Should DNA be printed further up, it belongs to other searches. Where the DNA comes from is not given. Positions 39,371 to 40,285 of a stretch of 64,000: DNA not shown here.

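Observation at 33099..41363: Paralogous signal-peptide / C-terminal-anchor proteins start/stop-overlapped with two-component and c-di-GMP genes (candidate undescribed accessory module)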

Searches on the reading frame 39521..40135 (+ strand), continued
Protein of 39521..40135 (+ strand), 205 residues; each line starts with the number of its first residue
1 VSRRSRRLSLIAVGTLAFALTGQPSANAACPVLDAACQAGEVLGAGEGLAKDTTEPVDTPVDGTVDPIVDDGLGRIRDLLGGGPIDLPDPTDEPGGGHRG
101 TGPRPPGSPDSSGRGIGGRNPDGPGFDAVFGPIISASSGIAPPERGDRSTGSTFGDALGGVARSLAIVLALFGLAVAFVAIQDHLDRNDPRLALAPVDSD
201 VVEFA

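Call 45: predict_structure(alignment_id=A5)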
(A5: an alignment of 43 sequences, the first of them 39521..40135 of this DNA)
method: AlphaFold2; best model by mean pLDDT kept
length: 205 residues; sequences in the alignment: 43
mean_pLDDT: 52.7   pTM: 0.23
mean pLDDT of the five models: 52.7, 52.5, 52.5, 50.4, 49.7
residues with pLDDT >= 90: 15; 70-90: 14; 50-70: 61; < 50: 115
segments of 3 or more residues with pLDDT < 50: 22-41, 43-66, 81-84, 91-108, 110-140, 146-151
pLDDT, mean of each block of 10 residues (from residue 1): 50 53 39 46 46 42 46 50 48 39 43 38 43 44 48 61 90 94 78 56 53
secondary structure, 60 per line:
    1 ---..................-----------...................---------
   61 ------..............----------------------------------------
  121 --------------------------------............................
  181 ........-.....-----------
elements in order: H4-21 H33-51 H67-80 H153-188 H190-194
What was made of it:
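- On Accessory membrane proteins of intramembrane-sensing histidine kinases (functional class): AF2 helix at 153-188 with pLDDT 90-94 (call 45).
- AF2 gives low confidence for the tail (pLDDT about 55) and for the whole ectodomain (call 45). The ectodomain here is predicted disordered (call 45).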

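Call 63: search_solved_structures(query=A5, max_evalue=1)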
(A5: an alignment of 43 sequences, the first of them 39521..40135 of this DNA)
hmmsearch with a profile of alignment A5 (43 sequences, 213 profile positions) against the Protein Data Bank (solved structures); distinct sequences matched with E-value up to 1: 5.
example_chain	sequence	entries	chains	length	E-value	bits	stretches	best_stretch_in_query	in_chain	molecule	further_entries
1wyy_A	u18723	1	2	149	0.21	15.1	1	35-104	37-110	E2 Glycoprotein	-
7f61_A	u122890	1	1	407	0.33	14.4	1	108-185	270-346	Histamine H3 receptor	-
9jeq_R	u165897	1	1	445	0.34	14.4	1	108-185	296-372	Histamine H3 receptor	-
8yuu_R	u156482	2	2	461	0.35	14.4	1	108-185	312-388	Histamine H3 receptor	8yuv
1xkq_A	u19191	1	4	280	0.48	13.9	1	50-187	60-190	short-chain reductase family member (5D234)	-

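Call 66: search_protein_families(library=pfam, alignment_id=A5, max_evalue=0.1)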
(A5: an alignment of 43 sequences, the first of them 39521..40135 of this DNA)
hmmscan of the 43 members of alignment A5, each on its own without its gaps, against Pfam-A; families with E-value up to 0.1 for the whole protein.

A. member 1, window:39521-40135:+ (205 aa): 0 families

B. families by the number of members that match (of 43 scanned): 4 families
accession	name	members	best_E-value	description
PF08041.16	PetM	1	0.0019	PetM family of cytochrome b6f complex subunit 7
PF05696.16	DUF826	1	0.059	Protein of unknown function (DUF826)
PF02515.22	CoA_transf_3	1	0.066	CoA-transferase family III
PF14248.12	DUF4345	1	0.092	Domain of unknown function (DUF4345)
